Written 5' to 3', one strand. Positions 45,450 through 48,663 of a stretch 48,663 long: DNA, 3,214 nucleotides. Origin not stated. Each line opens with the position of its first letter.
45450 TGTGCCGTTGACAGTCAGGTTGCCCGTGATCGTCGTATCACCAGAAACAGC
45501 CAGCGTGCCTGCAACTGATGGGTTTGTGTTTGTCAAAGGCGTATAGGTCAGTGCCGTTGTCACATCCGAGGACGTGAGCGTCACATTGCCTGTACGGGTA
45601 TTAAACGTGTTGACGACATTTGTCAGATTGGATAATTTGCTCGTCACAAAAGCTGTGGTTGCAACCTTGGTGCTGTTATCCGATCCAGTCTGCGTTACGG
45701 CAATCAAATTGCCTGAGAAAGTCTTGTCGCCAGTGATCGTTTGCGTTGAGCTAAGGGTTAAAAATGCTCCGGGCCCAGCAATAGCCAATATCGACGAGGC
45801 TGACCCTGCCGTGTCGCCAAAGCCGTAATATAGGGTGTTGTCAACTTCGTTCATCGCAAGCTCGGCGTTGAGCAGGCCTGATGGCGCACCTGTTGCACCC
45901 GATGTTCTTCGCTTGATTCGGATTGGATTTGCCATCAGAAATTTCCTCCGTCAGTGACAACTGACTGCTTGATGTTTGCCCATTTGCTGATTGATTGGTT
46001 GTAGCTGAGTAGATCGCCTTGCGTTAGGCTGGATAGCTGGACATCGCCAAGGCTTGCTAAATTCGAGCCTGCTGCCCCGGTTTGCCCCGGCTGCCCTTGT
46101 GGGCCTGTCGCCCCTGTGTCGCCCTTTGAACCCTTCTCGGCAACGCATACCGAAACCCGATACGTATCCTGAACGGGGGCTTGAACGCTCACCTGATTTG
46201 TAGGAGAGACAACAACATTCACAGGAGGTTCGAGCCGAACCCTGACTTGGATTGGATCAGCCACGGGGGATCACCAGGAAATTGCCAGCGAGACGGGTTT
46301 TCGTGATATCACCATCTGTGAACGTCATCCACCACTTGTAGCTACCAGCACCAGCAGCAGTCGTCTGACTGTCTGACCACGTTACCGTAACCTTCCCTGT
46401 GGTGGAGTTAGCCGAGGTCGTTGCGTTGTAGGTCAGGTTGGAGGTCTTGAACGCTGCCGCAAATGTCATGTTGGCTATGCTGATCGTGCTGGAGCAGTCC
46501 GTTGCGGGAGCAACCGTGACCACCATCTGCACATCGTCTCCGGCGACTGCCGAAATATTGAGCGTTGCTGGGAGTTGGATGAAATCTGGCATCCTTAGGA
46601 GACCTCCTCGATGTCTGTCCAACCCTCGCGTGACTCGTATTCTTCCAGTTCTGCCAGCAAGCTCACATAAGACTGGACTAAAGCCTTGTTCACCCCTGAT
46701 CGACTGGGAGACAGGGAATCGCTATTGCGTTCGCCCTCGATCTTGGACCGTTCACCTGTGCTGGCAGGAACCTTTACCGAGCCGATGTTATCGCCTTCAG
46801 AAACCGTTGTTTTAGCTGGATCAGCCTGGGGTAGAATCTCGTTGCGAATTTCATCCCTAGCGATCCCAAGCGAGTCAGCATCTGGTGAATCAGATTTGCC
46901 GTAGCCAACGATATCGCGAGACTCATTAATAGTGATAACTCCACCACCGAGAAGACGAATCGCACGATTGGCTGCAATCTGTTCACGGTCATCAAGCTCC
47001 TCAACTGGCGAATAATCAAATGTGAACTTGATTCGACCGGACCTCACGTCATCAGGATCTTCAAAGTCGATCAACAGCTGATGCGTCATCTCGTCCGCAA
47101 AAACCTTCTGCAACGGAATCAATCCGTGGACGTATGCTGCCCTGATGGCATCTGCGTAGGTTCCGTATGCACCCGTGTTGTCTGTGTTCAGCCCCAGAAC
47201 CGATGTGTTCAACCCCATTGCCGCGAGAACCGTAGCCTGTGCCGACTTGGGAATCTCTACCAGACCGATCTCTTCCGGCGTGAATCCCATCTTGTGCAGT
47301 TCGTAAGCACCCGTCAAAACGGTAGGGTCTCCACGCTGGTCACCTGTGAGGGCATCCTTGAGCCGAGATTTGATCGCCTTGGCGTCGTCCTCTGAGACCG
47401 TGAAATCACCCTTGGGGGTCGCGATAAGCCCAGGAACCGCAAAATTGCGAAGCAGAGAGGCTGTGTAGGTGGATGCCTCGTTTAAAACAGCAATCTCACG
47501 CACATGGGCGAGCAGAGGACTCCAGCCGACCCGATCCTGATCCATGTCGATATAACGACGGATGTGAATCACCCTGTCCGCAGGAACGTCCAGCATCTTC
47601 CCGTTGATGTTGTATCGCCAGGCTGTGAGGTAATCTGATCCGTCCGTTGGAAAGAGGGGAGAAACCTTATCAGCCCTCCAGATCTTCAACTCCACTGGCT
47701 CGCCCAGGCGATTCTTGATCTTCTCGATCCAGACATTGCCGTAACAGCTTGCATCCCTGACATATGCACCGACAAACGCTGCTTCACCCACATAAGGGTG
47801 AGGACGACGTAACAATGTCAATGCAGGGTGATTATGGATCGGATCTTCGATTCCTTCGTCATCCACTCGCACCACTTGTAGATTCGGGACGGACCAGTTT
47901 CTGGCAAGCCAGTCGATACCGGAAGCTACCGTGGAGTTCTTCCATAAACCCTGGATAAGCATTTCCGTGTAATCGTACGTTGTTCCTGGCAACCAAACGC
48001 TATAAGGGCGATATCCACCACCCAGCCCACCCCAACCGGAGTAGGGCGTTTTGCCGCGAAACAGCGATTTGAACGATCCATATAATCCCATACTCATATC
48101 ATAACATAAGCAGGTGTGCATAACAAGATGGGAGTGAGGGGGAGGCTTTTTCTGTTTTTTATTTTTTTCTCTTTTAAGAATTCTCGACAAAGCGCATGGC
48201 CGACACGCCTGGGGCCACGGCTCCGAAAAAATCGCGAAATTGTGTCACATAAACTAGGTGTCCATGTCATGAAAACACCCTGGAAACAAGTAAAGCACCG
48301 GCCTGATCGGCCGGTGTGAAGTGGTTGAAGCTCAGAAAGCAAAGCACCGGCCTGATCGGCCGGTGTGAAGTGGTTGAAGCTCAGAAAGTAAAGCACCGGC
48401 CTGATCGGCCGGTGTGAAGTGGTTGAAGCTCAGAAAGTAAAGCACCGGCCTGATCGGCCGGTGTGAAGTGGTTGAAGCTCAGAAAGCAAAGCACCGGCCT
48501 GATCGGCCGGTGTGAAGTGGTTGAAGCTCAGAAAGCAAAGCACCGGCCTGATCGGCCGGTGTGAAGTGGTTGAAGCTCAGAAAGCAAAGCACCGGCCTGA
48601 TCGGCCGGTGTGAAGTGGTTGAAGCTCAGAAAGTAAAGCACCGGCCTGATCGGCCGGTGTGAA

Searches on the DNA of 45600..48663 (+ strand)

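Call 8: search_dna_similar(query=window:45600-48663:+, collection=phages, mode=near)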
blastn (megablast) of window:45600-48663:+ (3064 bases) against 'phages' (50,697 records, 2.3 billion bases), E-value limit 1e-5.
No match.

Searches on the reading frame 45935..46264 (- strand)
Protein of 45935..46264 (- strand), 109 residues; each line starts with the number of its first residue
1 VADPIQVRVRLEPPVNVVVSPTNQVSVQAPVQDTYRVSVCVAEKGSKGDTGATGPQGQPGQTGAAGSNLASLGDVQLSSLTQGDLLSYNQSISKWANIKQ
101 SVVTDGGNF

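Call 10: search_protein_families(library=phrogs, proteins=[window:45935-46264:-], max_evalue=0.001)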
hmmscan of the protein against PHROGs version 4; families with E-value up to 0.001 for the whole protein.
window:45935-46264:- (109 aa): 17 families
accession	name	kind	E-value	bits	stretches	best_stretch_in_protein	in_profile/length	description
phrog_13853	-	unknown function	1.8e-05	25.7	1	62-97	22-57/151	-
phrog_10972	-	tail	3.1e-05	24.6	1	43-66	164-187/343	tail fiber protein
phrog_29752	-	unknown function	0.00011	23.1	1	68-105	52-91/195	-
phrog_21621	-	unknown function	0.00014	23.1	1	42-73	43-74/103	-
phrog_3890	-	tail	0.00014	19.3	1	28-71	1907-1949/3453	straight fibre tail protein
phrog_1658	-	unknown function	0.00018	22.3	1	43-68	47-72/239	-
phrog_9627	-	unknown function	0.00018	20.9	1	67-104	462-499/676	-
phrog_5073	-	tail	0.0002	21.5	1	43-66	259-282/519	tail fiber protein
phrog_4120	-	tail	0.00022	21.3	0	54-98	161-207/360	minor tail protein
phrog_18350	-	tail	0.00027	21.7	1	41-68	107-134/253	tail fiber protein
phrog_15437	-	tail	0.00029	20.6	1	40-73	315-348/656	tail fiber protein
phrog_819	-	tail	0.00039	19.7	1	44-67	525-548/1024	tail protein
phrog_366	-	tail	0.00045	20.8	1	44-67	359-382/474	tail fiber protein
phrog_4013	-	unknown function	0.00072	19.3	1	42-79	117-159/659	-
phrog_8745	-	tail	0.00091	17.6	1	44-66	1403-1425/1803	tail fiber protein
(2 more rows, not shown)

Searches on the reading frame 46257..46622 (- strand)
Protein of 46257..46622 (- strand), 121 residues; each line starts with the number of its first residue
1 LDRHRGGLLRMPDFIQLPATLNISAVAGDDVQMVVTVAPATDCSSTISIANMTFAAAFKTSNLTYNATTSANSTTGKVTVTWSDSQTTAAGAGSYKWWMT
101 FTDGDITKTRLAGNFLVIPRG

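Call 10: search_protein_families(library=phrogs, proteins=[window:46257-46622:-], max_evalue=0.001)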
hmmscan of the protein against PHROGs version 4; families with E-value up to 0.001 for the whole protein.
window:46257-46622:- (121 aa): 1 family
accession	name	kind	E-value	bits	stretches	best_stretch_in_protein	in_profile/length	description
phrog_1084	-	unknown function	2.9e-07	31.6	1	18-119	5-112/123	unknown function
